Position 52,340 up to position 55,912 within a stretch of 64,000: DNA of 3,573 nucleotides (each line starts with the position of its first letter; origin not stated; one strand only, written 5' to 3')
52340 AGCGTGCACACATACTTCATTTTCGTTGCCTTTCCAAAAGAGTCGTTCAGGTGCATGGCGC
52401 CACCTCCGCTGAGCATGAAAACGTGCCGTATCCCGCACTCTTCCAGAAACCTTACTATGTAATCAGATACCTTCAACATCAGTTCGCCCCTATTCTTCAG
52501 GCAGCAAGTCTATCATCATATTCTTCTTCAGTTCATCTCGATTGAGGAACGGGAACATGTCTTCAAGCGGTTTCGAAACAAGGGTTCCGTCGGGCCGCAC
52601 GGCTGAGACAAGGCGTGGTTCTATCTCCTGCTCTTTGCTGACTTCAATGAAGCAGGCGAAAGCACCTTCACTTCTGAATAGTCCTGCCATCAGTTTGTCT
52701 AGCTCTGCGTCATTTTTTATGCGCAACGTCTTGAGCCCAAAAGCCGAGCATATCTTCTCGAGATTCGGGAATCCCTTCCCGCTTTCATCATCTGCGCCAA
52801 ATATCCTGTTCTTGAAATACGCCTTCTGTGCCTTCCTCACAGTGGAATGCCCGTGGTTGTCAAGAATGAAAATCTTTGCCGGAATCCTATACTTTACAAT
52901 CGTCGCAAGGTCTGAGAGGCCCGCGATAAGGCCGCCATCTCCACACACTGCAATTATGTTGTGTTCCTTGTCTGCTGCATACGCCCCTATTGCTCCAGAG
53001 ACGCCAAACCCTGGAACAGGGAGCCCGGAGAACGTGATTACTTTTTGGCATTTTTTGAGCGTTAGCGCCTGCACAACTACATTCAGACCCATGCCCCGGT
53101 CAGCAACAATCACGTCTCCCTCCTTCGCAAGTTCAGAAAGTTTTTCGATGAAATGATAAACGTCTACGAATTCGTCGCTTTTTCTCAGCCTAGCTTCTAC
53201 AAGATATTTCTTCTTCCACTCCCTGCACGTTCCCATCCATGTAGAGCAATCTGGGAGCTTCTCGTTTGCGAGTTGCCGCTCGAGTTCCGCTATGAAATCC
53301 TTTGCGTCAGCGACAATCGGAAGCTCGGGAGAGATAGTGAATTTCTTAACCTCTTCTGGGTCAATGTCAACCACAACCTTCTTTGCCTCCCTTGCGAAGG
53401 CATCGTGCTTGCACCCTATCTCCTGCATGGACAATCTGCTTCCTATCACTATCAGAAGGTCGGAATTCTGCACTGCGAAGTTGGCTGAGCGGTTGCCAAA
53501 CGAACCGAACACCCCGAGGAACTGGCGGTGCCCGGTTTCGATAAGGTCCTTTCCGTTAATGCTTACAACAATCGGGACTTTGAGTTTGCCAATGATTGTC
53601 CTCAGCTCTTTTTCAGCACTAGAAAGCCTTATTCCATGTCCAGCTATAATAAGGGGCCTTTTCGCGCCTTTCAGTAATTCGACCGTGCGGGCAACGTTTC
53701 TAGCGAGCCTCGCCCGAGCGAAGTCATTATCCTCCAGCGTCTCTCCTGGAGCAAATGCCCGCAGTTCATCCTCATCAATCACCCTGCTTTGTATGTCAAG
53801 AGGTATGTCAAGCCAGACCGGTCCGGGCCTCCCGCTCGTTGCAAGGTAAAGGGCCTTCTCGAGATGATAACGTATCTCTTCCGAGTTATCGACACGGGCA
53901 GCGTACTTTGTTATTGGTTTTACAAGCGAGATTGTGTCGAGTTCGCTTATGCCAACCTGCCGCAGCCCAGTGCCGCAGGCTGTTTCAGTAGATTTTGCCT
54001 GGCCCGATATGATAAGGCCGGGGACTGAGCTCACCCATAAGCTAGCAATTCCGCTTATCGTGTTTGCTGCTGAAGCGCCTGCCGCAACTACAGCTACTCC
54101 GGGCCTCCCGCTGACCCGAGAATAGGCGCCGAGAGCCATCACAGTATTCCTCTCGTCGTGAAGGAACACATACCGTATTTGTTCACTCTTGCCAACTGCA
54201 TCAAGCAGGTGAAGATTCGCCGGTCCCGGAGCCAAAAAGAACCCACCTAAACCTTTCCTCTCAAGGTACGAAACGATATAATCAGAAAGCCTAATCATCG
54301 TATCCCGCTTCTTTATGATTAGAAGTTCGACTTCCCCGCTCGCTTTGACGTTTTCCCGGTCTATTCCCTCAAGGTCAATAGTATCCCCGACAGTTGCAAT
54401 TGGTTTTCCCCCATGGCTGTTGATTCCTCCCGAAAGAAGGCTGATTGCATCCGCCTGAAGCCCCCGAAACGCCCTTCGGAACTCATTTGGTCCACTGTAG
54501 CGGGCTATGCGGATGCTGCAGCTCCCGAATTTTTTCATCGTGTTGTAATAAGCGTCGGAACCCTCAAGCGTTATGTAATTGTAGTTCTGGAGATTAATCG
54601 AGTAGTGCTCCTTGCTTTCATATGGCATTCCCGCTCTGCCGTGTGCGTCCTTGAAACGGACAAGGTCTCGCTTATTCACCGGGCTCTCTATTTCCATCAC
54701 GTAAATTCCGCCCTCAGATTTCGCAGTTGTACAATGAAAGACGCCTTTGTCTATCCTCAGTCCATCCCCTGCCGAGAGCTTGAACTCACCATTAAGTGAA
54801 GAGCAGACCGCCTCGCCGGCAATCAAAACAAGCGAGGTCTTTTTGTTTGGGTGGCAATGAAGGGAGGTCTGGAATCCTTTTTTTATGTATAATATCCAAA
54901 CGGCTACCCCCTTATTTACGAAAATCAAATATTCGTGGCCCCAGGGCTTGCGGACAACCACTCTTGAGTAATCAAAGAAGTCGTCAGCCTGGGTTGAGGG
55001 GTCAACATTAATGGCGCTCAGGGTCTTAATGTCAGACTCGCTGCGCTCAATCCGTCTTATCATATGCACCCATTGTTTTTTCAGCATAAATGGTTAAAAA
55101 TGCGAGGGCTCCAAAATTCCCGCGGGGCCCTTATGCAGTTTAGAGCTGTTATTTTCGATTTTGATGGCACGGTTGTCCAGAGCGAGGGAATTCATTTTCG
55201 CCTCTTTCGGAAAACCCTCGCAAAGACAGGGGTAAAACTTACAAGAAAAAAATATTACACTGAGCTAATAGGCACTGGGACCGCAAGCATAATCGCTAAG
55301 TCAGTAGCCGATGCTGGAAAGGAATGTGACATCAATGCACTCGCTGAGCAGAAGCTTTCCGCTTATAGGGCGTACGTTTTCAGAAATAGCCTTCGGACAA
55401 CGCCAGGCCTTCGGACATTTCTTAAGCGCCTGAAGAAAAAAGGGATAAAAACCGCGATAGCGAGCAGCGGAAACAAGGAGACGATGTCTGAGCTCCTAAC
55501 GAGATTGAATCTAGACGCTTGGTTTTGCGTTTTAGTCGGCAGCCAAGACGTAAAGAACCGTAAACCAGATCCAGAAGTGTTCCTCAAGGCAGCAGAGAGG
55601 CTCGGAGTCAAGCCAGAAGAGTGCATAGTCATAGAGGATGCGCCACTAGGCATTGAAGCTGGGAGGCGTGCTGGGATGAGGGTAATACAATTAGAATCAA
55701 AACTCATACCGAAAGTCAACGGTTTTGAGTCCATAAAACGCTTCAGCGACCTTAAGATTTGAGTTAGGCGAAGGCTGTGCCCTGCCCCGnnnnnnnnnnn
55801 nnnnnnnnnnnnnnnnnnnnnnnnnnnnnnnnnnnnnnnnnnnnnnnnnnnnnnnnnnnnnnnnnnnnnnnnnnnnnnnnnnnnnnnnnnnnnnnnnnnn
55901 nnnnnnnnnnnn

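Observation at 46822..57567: Archaeal gene set for a CDP-linked 3,6-dideoxy, possibly C-branched hexose (yersiniose-like) pathway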

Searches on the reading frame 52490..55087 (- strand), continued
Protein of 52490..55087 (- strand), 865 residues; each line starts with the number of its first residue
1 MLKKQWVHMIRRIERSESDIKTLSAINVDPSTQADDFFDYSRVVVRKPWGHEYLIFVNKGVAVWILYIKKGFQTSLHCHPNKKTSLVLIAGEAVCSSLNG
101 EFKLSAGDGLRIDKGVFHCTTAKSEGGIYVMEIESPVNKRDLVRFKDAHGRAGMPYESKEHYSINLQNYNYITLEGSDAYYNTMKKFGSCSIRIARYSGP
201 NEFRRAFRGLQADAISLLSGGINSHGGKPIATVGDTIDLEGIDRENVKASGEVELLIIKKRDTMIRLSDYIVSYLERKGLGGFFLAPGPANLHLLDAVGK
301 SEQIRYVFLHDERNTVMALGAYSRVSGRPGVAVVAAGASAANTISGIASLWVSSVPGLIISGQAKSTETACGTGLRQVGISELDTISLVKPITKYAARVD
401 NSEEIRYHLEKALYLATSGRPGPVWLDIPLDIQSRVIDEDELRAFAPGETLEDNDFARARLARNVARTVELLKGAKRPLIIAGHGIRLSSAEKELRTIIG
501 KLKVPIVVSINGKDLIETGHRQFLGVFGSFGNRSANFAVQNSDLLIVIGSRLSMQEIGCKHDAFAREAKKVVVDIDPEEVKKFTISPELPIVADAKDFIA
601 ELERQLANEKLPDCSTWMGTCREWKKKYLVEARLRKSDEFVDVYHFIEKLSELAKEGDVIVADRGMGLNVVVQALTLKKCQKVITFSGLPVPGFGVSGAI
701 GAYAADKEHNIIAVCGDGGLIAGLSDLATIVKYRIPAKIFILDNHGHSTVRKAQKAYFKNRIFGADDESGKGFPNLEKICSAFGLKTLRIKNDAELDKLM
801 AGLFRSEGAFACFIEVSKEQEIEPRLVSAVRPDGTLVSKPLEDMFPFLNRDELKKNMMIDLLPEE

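Call 64: search_protein_families(library=pfam, proteins=[L036:21469-22068:+, L014:6428-7567:+, L034:16036-17259:+, L012:16740-17600:+, L035:12591-14123:+, L059:4780-5946:-, L013:6022-6942:+, L060:12244-13077:-, L032:3976-4860:+, L031:13197-13829:+], max_evalue=0.0001)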
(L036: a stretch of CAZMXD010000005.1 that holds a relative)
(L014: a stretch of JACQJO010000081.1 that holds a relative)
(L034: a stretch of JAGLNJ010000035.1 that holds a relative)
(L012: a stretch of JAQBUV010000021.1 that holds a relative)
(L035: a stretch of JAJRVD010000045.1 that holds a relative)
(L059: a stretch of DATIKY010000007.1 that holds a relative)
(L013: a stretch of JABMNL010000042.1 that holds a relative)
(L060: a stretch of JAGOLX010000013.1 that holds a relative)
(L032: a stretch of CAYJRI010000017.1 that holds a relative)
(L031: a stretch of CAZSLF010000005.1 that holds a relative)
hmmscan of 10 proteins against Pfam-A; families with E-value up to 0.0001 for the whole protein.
L036:21469-22068:+ (200 aa): 2 families
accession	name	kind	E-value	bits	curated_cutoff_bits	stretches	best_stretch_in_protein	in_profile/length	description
PF13580.11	SIS_2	-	2.1e-12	47.7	27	1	10-147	2-137/138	SIS domain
PF01380.27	SIS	-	2e-06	28.1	25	0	111-166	51-105/131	SIS domain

L014:6428-7567:+ (380 aa): 4 families
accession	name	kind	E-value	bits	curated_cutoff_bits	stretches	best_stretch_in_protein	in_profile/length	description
PF01370.27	Epimerase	-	1.3e-24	87.4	20.9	1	40-291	1-232/240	NAD dependent epimerase/dehydratase family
PF16363.11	GDP_Man_Dehyd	-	4.4e-10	40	27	1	178-321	124-271/332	GDP-mannose 4,6 dehydratase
PF04321.23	RmlD_sub_bind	-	3.2e-05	23.6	27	0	109-238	26-153/287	RmlD substrate binding domain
PF01073.25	3Beta_HSD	-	4.3e-05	23.1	22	0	171-283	104-225/280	3-beta hydroxysteroid dehydrogenase/isomerase family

L034:16036-17259:+ (408 aa): 0 families

L012:16740-17600:+ (287 aa): 0 families

L035:12591-14123:+ (511 aa): 2 families
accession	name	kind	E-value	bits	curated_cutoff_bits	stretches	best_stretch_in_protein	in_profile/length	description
PF20629.2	GD_AH_C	-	4.6e-82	275.4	26.8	1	268-507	1-240/242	D-galactarate/Altronate dehydratase, C-terminal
PF04295.18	GD_AH_second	-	4.8e-37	127.5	27.3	1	119-259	1-136/136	D-galactarate dehydratase/Altronate hydrolase, second domain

L059:4780-5946:- (389 aa): 0 families

L013:6022-6942:+ (307 aa): 3 families
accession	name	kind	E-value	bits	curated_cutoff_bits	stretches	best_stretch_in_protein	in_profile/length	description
PF22725.1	GFO_IDH_MocA_C3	-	7.7e-12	45.7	27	1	113-179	1-70/124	GFO/IDH/MocA C-terminal domain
PF02894.22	GFO_IDH_MocA_C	-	8.7e-09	35.9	22.9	1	117-180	1-68/218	Oxidoreductase family, C-terminal alpha/beta domain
PF01408.29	GFO_IDH_MocA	-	2.5e-08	35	24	1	32-103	50-118/120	Oxidoreductase family, NAD-binding Rossmann fold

L060:12244-13077:- (278 aa): 0 families

L032:3976-4860:+ (295 aa): 4 families
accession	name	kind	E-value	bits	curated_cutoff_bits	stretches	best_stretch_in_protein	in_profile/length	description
PF04321.23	RmlD_sub_bind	-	5.2e-39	134.5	27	1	9-282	4-276/287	RmlD substrate binding domain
PF01370.27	Epimerase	-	1.4e-18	67.6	20.9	1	8-210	1-227/240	NAD dependent epimerase/dehydratase family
PF01073.25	3Beta_HSD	-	5.3e-08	32.7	22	1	10-202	2-223/280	3-beta hydroxysteroid dehydrogenase/isomerase family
PF16363.11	GDP_Man_Dehyd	-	1.2e-05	25.4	27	0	72-238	86-267/332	GDP-mannose 4,6 dehydratase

L031:13197-13829:+ (211 aa): 1 family
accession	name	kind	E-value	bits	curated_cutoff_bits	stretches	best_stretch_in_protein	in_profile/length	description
PF13419.12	HAD_2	-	1.3e-12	48.6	23.8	1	5-175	1-177/178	Haloacid dehalogenase-like hydrolase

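Call 93: search_protein_families(library=ncbifam, proteins=[L068:7734-8495:+, L068:6301-7140:+, L034:3156-4688:+, L036:21469-22068:+, L042:7315-8010:+], max_evalue=0.00001)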
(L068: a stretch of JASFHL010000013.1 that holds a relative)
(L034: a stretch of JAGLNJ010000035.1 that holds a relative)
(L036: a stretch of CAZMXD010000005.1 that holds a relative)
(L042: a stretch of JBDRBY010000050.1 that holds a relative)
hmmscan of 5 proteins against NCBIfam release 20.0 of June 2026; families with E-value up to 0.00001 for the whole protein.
L068:7734-8495:+ (253 aa): 0 families

L068:6301-7140:+ (279 aa): 13 families
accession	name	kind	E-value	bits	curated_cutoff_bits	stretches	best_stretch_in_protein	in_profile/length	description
TIGR02623.1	G1P_cyt_trans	equivalog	4.2e-69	232.8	300.25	1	19-275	1-252/255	glucose-1-phosphate cytidylyltransferase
TIGR03992.1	Arch_glmU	subfamily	2.6e-20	72.6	292.1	2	90-253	47-212/393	bifunctional sugar-1-phosphate nucleotidylyltransferase/acetyltransferase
NF052502.1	man1P_GTase_Rv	exception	1.3e-15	57.2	440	1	21-255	3-217/352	mannose-1-phosphate guanylyltransferase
NF049965.1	GlMnHpPGnyltfHddC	equivalog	3.2e-15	56.4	300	1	19-239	1-193/221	D-glycero-D-manno-heptose 1-phosphate guanosyltransferase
NF041313.1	UDPGP_AglF_Halo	equivalog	1.3e-13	50.9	400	1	19-87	1-69/234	UTP--glucose-1-phosphate uridylyltransferase AglF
NF045761.1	NAMPUrTaseMurU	equivalog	1.5e-13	51.2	250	1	19-95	1-77/226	N-acetylmuramate alpha-1-phosphate uridylyltransferase MurU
NF041173.1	Sug_nt_acttase_Thmprot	equivalog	2.1e-13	50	600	1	19-254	1-213/405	bifunctional sugar-1-phosphate nucleotidylyltransferase/acetyltransferase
TIGR01173.1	glmU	equivalog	5.6e-09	35.3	366.85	1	19-217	1-176/452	bifunctional UDP-N-acetylglucosamine diphosphorylase/glucosamine-1-phosphate N-acetyltransferase GlmU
NF041135.1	IPPtranDIPPsyn_Thcocales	equivalog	8.5e-09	34.9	580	0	19-88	1-66/419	bifunctional L-myo-inositol-1-phosphate cytidylyltransferase/CDP-L-myo-inositol myo-inositolphosphotransferase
TIGR01208.1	rmlA_long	equivalog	8.5e-09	34.7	320.25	1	20-107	1-89/353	glucose-1-phosphate thymidylyltransferase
TIGR01099.1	galU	equivalog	5.2e-07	29.5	326.8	1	19-174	2-159/261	UTP--glucose-1-phosphate uridylyltransferase GalU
NF001186.0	PRK00155.2-3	equivalog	1.1e-06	28.2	253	1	18-105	4-89/224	2-C-methyl-D-erythritol 4-phosphate cytidylyltransferase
NF010933.0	PRK14353.1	equivalog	2.3e-06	26.5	505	0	17-82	4-66/453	bifunctional UDP-N-acetylglucosamine diphosphorylase/glucosamine-1-phosphate N-acetyltransferase GlmU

L034:3156-4688:+ (511 aa): 11 families
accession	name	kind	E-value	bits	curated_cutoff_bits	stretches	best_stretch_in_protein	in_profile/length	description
NF008454.0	PRK11316.1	equivalog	1.5e-52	178.8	521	2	9-161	321-469/475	bifunctional D-glycero-beta-D-manno-heptose-7-phosphate kinase/D-glycero-beta-D-manno-heptose 1-phosphate adenylyltransferase HldE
TIGR02198.1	rfaE_dom_I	equivalog_domain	5.2e-39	134.2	345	1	192-490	3-299/315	D-glycero-beta-D-manno-heptose-7-phosphate kinase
TIGR02199.1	rfaE_dom_II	equivalog_domain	2.2e-31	108.6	181.5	1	20-160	3-139/144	D-glycero-beta-D-manno-heptose 1-phosphate adenylyltransferase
TIGR00125.1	cyt_tran_rel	domain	3.3e-09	36.8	27.7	1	32-93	3-63/65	adenylyltransferase/cytidyltransferase family protein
TIGR03168.1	1-PFK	subfamily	1.3e-08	34.1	216.4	1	226-490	24-284/305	hexose kinase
TIGR02152.1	D_ribokin_bact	equivalog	1.5e-08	34.3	299.65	1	243-489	42-282/298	ribokinase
TIGR04382.1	myo_inos_iolC_N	equivalog_domain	4.9e-08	32.6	300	1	391-490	196-292/309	5-dehydro-2-deoxygluconokinase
TIGR03828.1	pfkB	equivalog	8.3e-08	31.6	292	1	226-491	24-285/305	1-phosphofructokinase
NF007321.0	PRK09813.1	equivalog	2e-06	27.5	247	1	398-470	167-237/261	fructoselysine 6-kinase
NF049991.1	TagKinase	equivalog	2e-06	26.9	420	1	404-506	213-315/321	tagatose kinase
TIGR01518.1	g3p_cytidyltrns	equivalog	4.2e-06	26.9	165.4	1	33-124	3-95/125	glycerol-3-phosphate cytidylyltransferase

L036:21469-22068:+ (200 aa): 8 families
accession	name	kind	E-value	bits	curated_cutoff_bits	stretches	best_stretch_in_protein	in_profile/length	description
TIGR00441.1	gmhA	equivalog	2e-27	96.1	209.45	1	43-188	3-153/154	D-sedoheptulose 7-phosphate isomerase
NF001628.0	PRK00414.1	equivalog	1.2e-24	87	265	1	35-189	28-187/192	D-sedoheptulose 7-phosphate isomerase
NF010546.0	PRK13936.1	equivalog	7.6e-23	81.3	276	1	23-189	16-189/197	phosphoheptose isomerase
NF010547.0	PRK13938.1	equivalog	1.5e-16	60.6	320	1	47-186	41-185/196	D-sedoheptulose 7-phosphate isomerase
NF008138.0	PRK10886.1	equivalog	4e-14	52.8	352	1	36-189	26-187/196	DnaA initiator-associating protein DiaA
TIGR03127.2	RuMP_HxlB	equivalog_domain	1.8e-06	28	160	1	109-167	68-125/178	6-phospho-3-hexuloisomerase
NF041755.1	RuMP_HxlAB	equivalog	5e-06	25.7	500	0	112-173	287-348/391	bifunctional 3-hexulose-6-phosphate synthase/6-phospho-3-hexuloisomerase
NF040776.2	AlsR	equivalog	8.4e-06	24.9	400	0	56-169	134-231/279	transcriptional repressor AlsR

L042:7315-8010:+ (232 aa): 8 families
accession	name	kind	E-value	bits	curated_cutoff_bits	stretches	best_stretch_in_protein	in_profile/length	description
NF009695.0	PRK13222.1-2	equivalog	5.4e-11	42.4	225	1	21-209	4-196/226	phosphoglycolate phosphatase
NF009804.0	PRK13288.1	equivalog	3.3e-09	36.5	218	1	24-200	4-176/215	pyrophosphatase PpaX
TIGR01549.1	HAD-SF-IA-v1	subfamily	4.1e-08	33.7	23.3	0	125-197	74-147/149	HAD-IA family hydrolase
TIGR02254.1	YjjG_YfnB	equivalog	5e-07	29.4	159.9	1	23-204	1-195/223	YjjG family noncanonical pyrimidine nucleotidase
TIGR00099.1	Cof-subfamily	subfamily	1.4e-06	28.1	137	0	76-194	97-219/256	Cof-type HAD-IIB family hydrolase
TIGR01662.1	HAD-SF-IIIA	subfamily_domain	1.5e-06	28.4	44.6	0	121-205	35-138/141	HAD-IIIA family hydrolase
TIGR02009.1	PGMB-YQAB-SF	subfamily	2.2e-06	28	153.35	1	23-158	1-134/186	beta-phosphoglucomutase family hydrolase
TIGR01488.1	HAD-SF-IB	subfamily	5.5e-06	26.4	45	0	26-196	2-175/177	HAD-IB family phosphatase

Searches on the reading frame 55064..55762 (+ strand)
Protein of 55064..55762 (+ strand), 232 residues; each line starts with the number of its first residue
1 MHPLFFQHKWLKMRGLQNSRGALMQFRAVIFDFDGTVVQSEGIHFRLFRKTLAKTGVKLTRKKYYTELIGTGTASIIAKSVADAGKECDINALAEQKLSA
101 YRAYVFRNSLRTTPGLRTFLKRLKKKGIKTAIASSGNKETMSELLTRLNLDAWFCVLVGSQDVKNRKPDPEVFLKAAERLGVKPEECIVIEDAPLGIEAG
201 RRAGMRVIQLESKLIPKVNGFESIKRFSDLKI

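Call 3: search_protein_families(library=pfam, proteins=[window:55064-55762:+])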
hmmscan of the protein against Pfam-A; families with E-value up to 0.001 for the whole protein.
window:55064-55762:+ (232 aa): 4 families
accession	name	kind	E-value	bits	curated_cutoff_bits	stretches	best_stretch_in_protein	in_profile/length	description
PF13419.12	HAD_2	-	2.2e-40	139.1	23.8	1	29-208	1-176/178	Haloacid dehalogenase-like hydrolase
PF00702.32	Hydrolase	-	1.1e-35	124.2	26.4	1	27-204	2-191/191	haloacid dehalogenase-like hydrolase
PF12710.13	HAD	-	1.3e-08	35.9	27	1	29-166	1-142/189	haloacid dehalogenase-like hydrolase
PF13242.12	Hydrolase_like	-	9.2e-07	29.1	22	1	166-208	3-46/75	HAD-hyrolase-like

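Call 4: search_protein_families(library=ncbifam, proteins=[window:55064-55762:+])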
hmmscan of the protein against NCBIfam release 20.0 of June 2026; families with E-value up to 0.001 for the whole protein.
window:55064-55762:+ (232 aa): 45 families (the best 25 are shown)
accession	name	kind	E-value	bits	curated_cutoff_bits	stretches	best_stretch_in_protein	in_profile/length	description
TIGR02009.1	PGMB-YQAB-SF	subfamily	9.3e-45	153.1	153.35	1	27-209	2-185/186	beta-phosphoglucomutase family hydrolase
TIGR01990.1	bPGM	equivalog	4.6e-36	124.5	189.4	1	26-209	1-185/187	beta-phosphoglucomutase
NF008000.0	PRK10725.1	equivalog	5.9e-30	104.8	215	1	25-210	4-185/188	fructose-1-phosphate/6-phosphogluconate phosphatase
NF053653.1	InDiPhoBT2121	equivalog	2.3e-26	92.7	245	1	27-216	2-192/216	inorganic diphosphatase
NF008087.0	PRK10826.1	equivalog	9.4e-26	90.8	191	1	25-210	6-191/222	hexitol phosphatase HxpB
NF046057.1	bifunc_MtlD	equivalog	1.2e-25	90.1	800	1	25-211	6-192/683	bifunctional mannitol-1-phosphate dehydrogenase/phosphatase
NF007854.0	PRK10563.1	equivalog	5.4e-24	85.1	211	1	24-209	2-184/221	6-phosphogluconate phosphatase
TIGR01449.2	PGP_bact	equivalog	5.8e-24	84.8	180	1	29-210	1-184/213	phosphoglycolate phosphatase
NF009804.0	PRK13288.1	equivalog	7e-24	84.5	218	1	24-207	1-178/215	pyrophosphatase PpaX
TIGR02253.1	CTE7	subfamily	4.4e-23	82.2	169.75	1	27-212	3-196/221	TIGR02253 family HAD-type hydrolase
TIGR01509.1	HAD-SF-IA-v3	subfamily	9e-23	81.1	29.4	1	97-209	51-153/154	HAD-IA family hydrolase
NF009695.0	PRK13222.1-2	equivalog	1.4e-22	80.3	225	1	24-210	4-193/226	phosphoglycolate phosphatase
NF008610.0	PRK11587.1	equivalog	8.2e-20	71.1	282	1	24-212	1-183/219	sugar phosphatase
NF009697.0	PRK13222.1-4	equivalog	2.2e-19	69.7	327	1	23-210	4-193/232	phosphoglycolate phosphatase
NF009696.0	PRK13222.1-3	equivalog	2.1e-17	63.6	359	1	24-208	1-184/223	N-acetylmuramic acid 6-phosphate phosphatase MupP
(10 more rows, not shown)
